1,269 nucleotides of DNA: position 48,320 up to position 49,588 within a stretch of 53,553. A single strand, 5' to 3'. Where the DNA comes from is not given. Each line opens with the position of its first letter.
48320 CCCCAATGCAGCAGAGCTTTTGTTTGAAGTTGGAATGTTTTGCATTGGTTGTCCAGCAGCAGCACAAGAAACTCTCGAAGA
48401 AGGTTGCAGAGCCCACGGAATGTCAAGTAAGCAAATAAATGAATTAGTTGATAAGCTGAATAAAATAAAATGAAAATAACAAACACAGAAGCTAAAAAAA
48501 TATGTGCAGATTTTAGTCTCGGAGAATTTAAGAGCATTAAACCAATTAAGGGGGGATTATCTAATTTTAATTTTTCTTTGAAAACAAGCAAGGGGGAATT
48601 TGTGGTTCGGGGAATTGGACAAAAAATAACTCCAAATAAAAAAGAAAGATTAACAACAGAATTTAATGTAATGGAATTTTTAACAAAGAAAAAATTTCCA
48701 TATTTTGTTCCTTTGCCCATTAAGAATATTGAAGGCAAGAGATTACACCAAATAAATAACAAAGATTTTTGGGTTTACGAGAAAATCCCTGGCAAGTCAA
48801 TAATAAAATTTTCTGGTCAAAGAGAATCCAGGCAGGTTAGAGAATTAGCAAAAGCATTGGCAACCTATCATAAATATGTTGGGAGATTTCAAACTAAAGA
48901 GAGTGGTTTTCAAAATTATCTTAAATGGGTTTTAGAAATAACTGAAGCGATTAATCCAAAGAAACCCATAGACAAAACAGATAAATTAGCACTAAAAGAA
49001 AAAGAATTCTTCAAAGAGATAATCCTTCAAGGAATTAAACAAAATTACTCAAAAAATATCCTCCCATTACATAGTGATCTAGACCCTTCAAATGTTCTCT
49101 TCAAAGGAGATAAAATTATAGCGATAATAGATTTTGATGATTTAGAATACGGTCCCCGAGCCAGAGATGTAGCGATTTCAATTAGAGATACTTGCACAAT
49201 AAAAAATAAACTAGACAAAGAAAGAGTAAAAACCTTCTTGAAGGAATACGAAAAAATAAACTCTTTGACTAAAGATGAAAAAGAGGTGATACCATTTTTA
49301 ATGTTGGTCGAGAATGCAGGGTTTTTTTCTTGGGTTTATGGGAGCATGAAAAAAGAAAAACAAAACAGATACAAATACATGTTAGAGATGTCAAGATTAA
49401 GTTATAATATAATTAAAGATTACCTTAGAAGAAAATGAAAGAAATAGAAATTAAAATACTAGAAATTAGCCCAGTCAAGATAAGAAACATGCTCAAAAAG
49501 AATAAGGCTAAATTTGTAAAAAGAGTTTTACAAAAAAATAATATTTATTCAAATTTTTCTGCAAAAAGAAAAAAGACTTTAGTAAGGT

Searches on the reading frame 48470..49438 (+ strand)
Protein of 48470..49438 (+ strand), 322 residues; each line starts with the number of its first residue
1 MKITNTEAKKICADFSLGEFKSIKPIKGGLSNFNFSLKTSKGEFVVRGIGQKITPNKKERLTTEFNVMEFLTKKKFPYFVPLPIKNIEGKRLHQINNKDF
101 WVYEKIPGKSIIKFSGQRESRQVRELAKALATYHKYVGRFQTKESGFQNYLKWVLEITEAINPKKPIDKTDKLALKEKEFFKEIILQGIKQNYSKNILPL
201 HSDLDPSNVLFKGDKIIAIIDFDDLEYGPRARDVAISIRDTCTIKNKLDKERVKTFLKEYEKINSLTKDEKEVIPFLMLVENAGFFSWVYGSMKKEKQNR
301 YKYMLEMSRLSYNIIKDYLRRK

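Call 3: search_protein_families(library=pfam, proteins=[window:48470-49438:+], max_evalue=0.01)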
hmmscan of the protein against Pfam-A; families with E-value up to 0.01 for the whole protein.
window:48470-49438:+ (322 aa): 3 families
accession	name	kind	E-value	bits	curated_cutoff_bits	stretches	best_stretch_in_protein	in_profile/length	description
PF01636.29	APH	-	2.5e-22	80.3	23.2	1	23-244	2-216/239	Phosphotransferase enzyme family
PF00069.31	Pkinase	-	9.4e-05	22.4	31.7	1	122-223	45-143/263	Protein kinase domain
PF07914.17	DUF1679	-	0.00092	18.6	24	1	110-262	180-336/414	Uncharacterized oxidoreductase dhs-27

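Call 4: search_protein_families(library=ncbifam, proteins=[window:48470-49438:+], max_evalue=0.01)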
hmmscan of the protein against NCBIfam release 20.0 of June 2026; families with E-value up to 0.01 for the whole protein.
window:48470-49438:+ (322 aa): 16 families
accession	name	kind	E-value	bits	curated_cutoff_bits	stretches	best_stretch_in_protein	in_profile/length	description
NF003558.0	PRK05231.1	equivalog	3.1e-36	125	271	1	2-280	6-272/322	homoserine kinase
TIGR00938.1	thrB_alt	equivalog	2.2e-25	89.6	255.9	1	3-279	7-270/307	homoserine kinase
TIGR02906.1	spore_CotS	subfamily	5e-17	61.8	172.7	1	35-302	13-291/314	CotS family spore coat protein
NF008738.0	PRK11768.1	equivalog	5.9e-12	45.6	194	1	58-289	65-283/327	serine/threonine protein kinase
NF053880.1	SprCtKinCotIBac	equivalog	1.3e-10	40.8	550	1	20-279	17-287/328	spore coat kinase CotI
NF004799.0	PRK06148.1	subfamily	2.6e-09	35.6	1128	1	31-304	37-310/1015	hypothetical protein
NF033068.1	APH_3p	equivalog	3.5e-08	33.3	205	1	53-262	41-237/255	APH(3') family aminoglycoside O-phosphotransferase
NF000052.4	APH_9_Ia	exception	1.8e-05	24.2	680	1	83-264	80-271/330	aminoglycoside O-phosphotransferase APH(9)-Ia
NF004800.0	PRK06149.1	equivalog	0.00023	19.3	973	1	32-279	44-294/972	aminotransferase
TIGR02905.1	spore_yutH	equivalog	0.00058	19.1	215.05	0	227-274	216-263/313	spore coat putative kinase YutH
NF002475.0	PRK01723.1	equivalog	0.00075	18.6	142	0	187-225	154-190/241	3-deoxy-D-manno-octulosonic acid kinase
TIGR02172.1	Fb_sc_TIGR02172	paralog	0.00076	19.4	228.2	1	102-238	72-193/226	TIGR02172 family protein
NF032898.2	APH_3p_II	exception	0.0013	18.1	360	1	96-263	77-239/256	APH(3')-II family aminoglycoside O-phosphotransferase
NF000015.3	APH_2pp_IIa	exception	0.0016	17.5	625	0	183-262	174-248/299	aminoglycoside O-phosphotransferase APH(2'')-IIa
TIGR03724.2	arch_bud32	equivalog_domain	0.0025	17.4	125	0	200-266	107-175/193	KEOPS complex kinase/ATPase Bud32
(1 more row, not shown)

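Call 12: find_homologous_proteins(query=window:48470-49438:+, max_evalue=0.00001)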
Query window:48470-49438:+ (322 aa): 29 proteins with E <= 0.00001 among 1660 candidates.
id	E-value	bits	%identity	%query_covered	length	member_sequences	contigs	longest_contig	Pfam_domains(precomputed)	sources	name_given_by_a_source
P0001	6.6e-209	710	100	100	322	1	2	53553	PF27663.1,PF01636.30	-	-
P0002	4.2e-130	452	65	98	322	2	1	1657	PF01633.27,PF01636.30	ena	-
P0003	1.2e-128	447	64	99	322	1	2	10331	PF27663.1,PF01636.30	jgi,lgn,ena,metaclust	metaclust:\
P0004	1.2e-120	421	62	98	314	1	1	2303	PF27663.1,PF02958.27,PF01636.30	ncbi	-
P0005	3.4e-120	419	60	99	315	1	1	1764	PF01636.30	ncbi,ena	-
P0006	2.9e-119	416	60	100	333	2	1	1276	PF01636.30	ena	-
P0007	5.8e-118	412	60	98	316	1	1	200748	PF27663.1,PF01636.30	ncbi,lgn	ncbi:MAG: phosphotransferase [archaeon]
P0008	8.0e-118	411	59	100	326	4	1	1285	PF27663.1,PF01636.30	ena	-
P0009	3.1e-113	396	59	98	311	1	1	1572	PF01633.27,PF01636.30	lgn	-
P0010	3.9e-105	370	56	98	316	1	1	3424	PF27663.1,PF01636.30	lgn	-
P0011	3.7e-68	248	42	98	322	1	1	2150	PF02958.27,PF01636.30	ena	-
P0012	8.9e-67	244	42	98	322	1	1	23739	PF01636.30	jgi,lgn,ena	-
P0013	2.7e-65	239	43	100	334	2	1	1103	PF27663.1,PF01636.30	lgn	-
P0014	7.6e-65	237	44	98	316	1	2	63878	PF02958.27,PF01636.30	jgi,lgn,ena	jgi:homoserine kinase type II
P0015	5.3e-64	235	42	91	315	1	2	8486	PF01636.30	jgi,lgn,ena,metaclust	metaclust:\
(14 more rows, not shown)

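Call 13: find_encoding_contigs(protein=window:48470-49438:+, flank=10000, max_places=6)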
Protein window:48470-49438:+ (322 aa): 3 contigs read that carry it; 3 places shown.
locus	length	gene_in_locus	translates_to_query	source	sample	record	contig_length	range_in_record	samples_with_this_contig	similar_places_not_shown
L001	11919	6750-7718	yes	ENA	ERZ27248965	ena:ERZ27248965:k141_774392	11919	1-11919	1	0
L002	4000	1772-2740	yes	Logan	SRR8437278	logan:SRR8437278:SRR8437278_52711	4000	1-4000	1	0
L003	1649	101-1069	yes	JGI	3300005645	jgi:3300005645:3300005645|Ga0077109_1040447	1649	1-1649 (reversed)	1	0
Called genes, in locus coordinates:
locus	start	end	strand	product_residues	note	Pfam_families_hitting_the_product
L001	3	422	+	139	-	?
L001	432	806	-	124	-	-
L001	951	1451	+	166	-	PF01909:NTP_transf_2 (weak), PF18765:Polbeta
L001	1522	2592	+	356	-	-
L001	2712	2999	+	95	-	PF01022:HTH_5, PF25212:HVO_A0114 (weak), PF01978:TrmB (weak)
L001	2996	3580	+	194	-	PF00583:Acetyltransf_1 (weak), PF13673:Acetyltransf_10, PF13508:Acetyltransf_7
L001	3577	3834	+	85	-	-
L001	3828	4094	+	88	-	PF01427:Peptidase_M15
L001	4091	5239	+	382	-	PF00266:Aminotran_5, PF01041:DegT_DnrJ_EryC1, PF01212:Beta_elim_lyase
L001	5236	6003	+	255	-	PF02811:PHP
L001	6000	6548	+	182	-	PF13527:Acetyltransf_9 (weak)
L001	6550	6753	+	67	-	PF08984:DUF1858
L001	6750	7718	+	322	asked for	PF01636:APH, PF27663:Spore_coat_YutH (faint)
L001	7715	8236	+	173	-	PF01928:CYTH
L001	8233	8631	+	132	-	PF01592:NifU_N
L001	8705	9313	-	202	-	PF03575:Peptidase_S51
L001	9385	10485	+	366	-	-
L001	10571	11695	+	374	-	PF00390:malic, PF00208:ELFV_dehydrog (weak), PF03949:Malic_M, PF01488:Shikimate_DH (faint)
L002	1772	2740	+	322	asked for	PF01636:APH, PF27663:Spore_coat_YutH (faint)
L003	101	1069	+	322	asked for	PF01636:APH, PF27663:Spore_coat_YutH (faint)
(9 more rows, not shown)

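Call 14: find_encoding_contigs(protein=P0007, flank=10000, max_places=2)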
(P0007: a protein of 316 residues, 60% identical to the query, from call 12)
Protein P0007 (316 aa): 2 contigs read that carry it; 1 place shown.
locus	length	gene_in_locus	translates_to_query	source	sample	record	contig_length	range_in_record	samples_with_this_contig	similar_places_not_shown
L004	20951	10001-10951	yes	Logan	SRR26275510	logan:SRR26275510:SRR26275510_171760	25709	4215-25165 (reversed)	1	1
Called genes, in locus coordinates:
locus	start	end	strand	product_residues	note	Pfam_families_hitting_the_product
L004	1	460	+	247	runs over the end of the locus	-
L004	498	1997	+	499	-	PF01406:tRNA-synt_1e (faint), PF01921:tRNA-synt_1f, PF09334:tRNA-synt_1g (faint)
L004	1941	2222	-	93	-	-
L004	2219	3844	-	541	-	PF06418:CTP_synth_N, PF00117:GATase, PF07722:Peptidase_C26 (weak)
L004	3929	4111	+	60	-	-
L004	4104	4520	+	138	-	PF11969:DcpS_C, PF01230:HIT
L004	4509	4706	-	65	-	-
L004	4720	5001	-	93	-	PF10967:DUF2769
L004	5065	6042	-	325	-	PF00571:CBS, PF01769:MgtE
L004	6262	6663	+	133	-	-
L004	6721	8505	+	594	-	PF00664:ABC_membrane, PF13175:AAA_15 (faint), PF02463:SMC_N (faint), PF00005:ABC_tran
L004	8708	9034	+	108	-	PF22014:DUF6932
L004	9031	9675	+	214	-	PF13328:HD_4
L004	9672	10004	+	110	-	PF09860:DUF2087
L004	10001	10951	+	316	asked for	PF01636:APH, PF27663:Spore_coat_YutH (faint)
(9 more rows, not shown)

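Call 15: find_encoding_contigs(protein=P0003, flank=10000, max_places=2)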
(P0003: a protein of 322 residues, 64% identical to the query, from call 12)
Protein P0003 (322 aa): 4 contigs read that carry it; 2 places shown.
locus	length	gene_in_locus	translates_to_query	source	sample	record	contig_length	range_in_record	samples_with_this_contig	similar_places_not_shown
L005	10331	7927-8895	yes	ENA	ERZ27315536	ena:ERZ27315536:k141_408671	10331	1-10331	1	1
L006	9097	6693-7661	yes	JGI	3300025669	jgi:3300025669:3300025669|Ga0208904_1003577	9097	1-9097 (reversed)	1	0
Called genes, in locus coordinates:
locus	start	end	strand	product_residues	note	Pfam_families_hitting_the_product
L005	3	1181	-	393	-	?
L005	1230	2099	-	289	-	PF02616:SMC_ScpA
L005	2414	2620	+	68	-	-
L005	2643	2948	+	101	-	-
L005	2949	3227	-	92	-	PF01599:Ribosomal_S27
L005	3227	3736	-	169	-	PF01282:Ribosomal_S24e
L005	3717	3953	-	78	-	PF06093:Spt4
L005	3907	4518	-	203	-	PF03876:SHS2_Rpb7-N, PF00575:S1 (weak)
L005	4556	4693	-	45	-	-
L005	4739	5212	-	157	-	-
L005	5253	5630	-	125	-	PF18477:PIN_9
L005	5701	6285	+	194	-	PF01966:HD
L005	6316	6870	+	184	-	-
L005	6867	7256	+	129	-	-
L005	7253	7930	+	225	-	PF11848:DUF3368 (faint)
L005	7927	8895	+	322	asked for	PF01636:APH, PF27663:Spore_coat_YutH (weak)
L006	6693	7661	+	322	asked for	PF01636:APH, PF27663:Spore_coat_YutH (weak)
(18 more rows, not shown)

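Call 16: find_encoding_contigs(protein=P0014, flank=10000, max_places=2)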
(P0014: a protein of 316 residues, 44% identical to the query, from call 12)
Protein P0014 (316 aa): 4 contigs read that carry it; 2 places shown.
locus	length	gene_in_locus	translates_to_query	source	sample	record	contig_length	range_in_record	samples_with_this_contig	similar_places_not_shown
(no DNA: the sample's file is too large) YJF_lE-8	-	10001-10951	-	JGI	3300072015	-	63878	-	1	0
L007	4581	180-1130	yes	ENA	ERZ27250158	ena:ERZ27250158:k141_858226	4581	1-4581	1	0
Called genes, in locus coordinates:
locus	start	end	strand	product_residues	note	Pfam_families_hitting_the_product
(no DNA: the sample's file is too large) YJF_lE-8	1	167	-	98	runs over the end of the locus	-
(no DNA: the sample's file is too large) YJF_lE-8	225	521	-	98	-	-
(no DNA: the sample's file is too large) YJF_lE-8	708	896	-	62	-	PF00313:CSD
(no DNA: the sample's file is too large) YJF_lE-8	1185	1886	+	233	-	PF00227:Proteasome (weak)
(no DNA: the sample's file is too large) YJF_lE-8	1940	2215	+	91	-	-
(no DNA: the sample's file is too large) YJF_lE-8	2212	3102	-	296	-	-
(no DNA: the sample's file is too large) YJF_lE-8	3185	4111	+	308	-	PF00413:Peptidase_M10 (weak), PF01400:Astacin (weak), PF07705:CARDB (weak)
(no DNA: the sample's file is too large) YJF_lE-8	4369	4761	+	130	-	-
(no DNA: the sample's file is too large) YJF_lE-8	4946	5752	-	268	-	PF14528:LAGLIDADG_3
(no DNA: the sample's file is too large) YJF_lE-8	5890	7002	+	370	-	PF00589:Phage_integrase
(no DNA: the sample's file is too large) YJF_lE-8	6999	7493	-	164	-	PF01022:HTH_5, PF12840:HTH_20, PF13412:HTH_24 (weak), PF24033:DUF7342 (faint), PF08279:HTH_11 (weak), PF13601:HTH_34 (faint)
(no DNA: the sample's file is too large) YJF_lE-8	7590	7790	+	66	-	-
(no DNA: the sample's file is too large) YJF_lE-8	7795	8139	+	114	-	-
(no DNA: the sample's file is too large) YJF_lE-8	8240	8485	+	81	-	-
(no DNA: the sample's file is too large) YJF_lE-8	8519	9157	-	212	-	-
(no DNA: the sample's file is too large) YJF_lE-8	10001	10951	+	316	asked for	PF01636:APH, PF02958:EcKL (weak)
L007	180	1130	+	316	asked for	PF01636:APH, PF02958:EcKL (weak)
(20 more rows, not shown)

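Call 17: find_encoding_contigs(protein=P0012, flank=10000, max_places=2)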
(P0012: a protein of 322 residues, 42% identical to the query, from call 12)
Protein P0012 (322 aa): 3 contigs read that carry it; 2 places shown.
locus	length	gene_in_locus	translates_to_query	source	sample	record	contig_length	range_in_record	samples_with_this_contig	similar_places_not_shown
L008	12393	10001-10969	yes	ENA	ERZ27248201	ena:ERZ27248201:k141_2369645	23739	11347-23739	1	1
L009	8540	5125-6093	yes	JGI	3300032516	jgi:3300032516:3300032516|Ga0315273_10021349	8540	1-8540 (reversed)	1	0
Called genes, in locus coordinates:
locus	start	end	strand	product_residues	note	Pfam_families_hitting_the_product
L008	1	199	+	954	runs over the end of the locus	PF02463:SMC_N, PF13175:AAA_15 (weak), PF13476:AAA_23, PF13304:AAA_21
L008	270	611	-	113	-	-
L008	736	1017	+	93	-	-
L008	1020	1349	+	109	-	-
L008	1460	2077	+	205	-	PF01135:PCMT, PF00398:RrnaAD (weak), PF01209:Ubie_methyltran (weak), PF01269:Fibrillarin (weak), PF13847:Methyltransf_31, PF08242:Methyltransf_12 (weak), PF13649:Methyltransf_25 (weak)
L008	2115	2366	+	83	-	PF26688:RHH_12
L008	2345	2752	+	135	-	PF01850:PIN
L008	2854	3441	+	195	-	PF12802:MarR_2 (weak), PF01909:NTP_transf_2 (weak), PF18765:Polbeta (weak)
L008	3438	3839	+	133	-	-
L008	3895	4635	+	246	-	PF21294:Polysacc_lyase_14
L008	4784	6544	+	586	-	PF00664:ABC_membrane, PF00005:ABC_tran, PF02463:SMC_N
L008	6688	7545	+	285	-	PF02661:Fic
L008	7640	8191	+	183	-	PF00857:Isochorismatase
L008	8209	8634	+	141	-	PF00293:NUDIX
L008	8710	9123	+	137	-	-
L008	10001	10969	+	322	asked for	PF01636:APH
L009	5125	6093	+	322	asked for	PF01636:APH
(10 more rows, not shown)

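Call 22: search_solved_structures(query=window:48470-49438:+, max_evalue=0.001)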
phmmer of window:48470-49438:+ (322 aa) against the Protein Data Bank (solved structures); distinct sequences matched with E-value up to 0.001: 1.
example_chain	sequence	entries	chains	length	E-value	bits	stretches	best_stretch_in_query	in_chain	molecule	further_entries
2ppq_A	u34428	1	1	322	1.3e-12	50.9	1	3-285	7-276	Homoserine kinase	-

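Call 65: search_protein_families(library=padloc, proteins=[window:48470-49438:+], max_evalue=0.001)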
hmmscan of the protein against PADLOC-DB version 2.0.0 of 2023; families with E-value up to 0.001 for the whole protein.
window:48470-49438:+ (322 aa): 3 families
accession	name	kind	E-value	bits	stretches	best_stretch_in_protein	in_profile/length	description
PDLC04048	PD-T4-6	-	1.3e-05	22.8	1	134-222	71-155/354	-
PDLC04047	PD-T4-6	-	1.7e-05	22.1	1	117-222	59-155/327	-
PDLC04138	mad6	-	4.6e-05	20.5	1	116-224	391-497/659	mads_6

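Call 71: predict_structure(alignment_id=A2)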
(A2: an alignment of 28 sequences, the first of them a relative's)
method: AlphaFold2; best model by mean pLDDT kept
length: 322 residues; sequences in the alignment: 28
mean_pLDDT: 93.6   pTM: 0.91
mean pLDDT of the five models: 93.6, 93.3, 92.9, 92.2, 91.9
residues with pLDDT >= 90: 271; 70-90: 46; 50-70: 4; < 50: 1
segments of 3 or more residues with pLDDT < 50: none
pLDDT, mean of each block of 10 residues (from residue 1): 96 98 89 93 95 90 96 98 97 94 95 80 96 97 90 96 90 97 97 93 93 94 93 97 92 97 97 96 96 88 97 90 49
secondary structure, 60 per line:
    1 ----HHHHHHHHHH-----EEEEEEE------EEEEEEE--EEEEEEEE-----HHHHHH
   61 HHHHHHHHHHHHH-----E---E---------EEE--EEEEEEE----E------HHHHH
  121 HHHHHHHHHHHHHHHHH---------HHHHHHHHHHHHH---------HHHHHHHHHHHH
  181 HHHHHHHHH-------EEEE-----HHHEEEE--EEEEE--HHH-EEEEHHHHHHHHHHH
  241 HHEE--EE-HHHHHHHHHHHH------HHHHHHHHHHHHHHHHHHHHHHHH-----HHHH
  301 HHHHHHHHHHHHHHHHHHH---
elements in order: H5-14 E20-26 E33-39 E42-49 H55-73 E93-95 E98-104 H116-137 H147-159 H169-189 E197-200 E209-212 E215-219 E226-229 H230-242 H250-261 H268-291 H297-319

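Call 75: fold_search(model_id=the predicted structure, library=pdb)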
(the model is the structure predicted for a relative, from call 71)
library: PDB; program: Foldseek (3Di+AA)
matches with E <= 10: 1738; with E <= 0.001: 434
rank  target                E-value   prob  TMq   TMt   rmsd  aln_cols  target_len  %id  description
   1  2ppq                  9.1e-17  1.00  0.79  0.82   3.5       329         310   21  Crystal structure of the homoserine kinase from Agrobacterium tumefaciens (released 2007-06-05)
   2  4ocj                  6.0e-14  1.00  0.79  0.72   3.9       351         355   15  N-acetylhexosamine 1-phosphate kinase in complex with GlcNAc (released 2014-05-14)
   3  2q83_B                8.2e-14  1.00  0.67  0.66   5.5       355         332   18  Crystal structure of ytaA (2635576) from Bacillus subtilis at 2.50 A resolution (released 2007-06-26)
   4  4ocu                  4.2e-13  1.00  0.77  0.70   4.5       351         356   16  N-acetylhexosamine 1-phosphate kinase_ATCC15697 in complex with GlcNAc (released 2014-05-14)
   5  2q83_A                4.4e-13  1.00  0.60  0.59   7.4       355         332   19  Crystal structure of ytaA (2635576) from Bacillus subtilis at 2.50 A resolution (released 2007-06-26)
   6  4wh3                  4.9e-13  1.00  0.73  0.67   4.8       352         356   16  N-acetylhexosamine 1-kinase in complex with ATP (released 2015-02-18)
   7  4wh1                  6.0e-13  1.00  0.74  0.68   4.6       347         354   16  N-Acetylhexosamine 1-kinase (ligand free) (released 2015-02-11)
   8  4ocv                  7.8e-13  1.00  0.76  0.70   4.6       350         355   16  N-acetylhexosamine 1-phosphate kinase_ATCC15697 in complex with GlcNAc and AMPPNP (released 2014-05-14)
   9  6sui                  9.5e-13  1.00  0.67  0.65   5.3       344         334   17  AMICOUMACIN KINASE AMIN (released 2020-07-22)
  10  6sum_A                1.1e-12  1.00  0.69  0.66   4.7       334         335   17  Amicoumacin kinase hAmiN in complex with AMP-PNP, MG2+ and Ami (released 2020-07-22)
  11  4wh2                  1.2e-12  1.00  0.74  0.67   4.8       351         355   16  N-acetylhexosamine 1-kinase in complex with ADP (released 2015-02-18)
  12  3i0o                  2.2e-12  1.00  0.67  0.65   5.0       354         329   16  Crystal Structure of Spectinomycin Phosphotransferase, APH(9)-Ia, in complex with ADP and Spectinomcyin (released 2010-01-19)
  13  3i1a_B                3.3e-12  1.00  0.61  0.60   5.9       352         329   17  Crystal Structure of apo Spectinomycin Phosphotransferase, APH(9)-Ia (released 2010-01-19)
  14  6sv5                  6.0e-12  1.00  0.65  0.64   5.9       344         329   17  Amicoumacin kinase AmiN in complex with ATP (released 2020-07-22)
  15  6sum_B                8.6e-12  1.00  0.71  0.68   4.3       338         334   16  Amicoumacin kinase hAmiN in complex with AMP-PNP, MG2+ and Ami (released 2020-07-22)
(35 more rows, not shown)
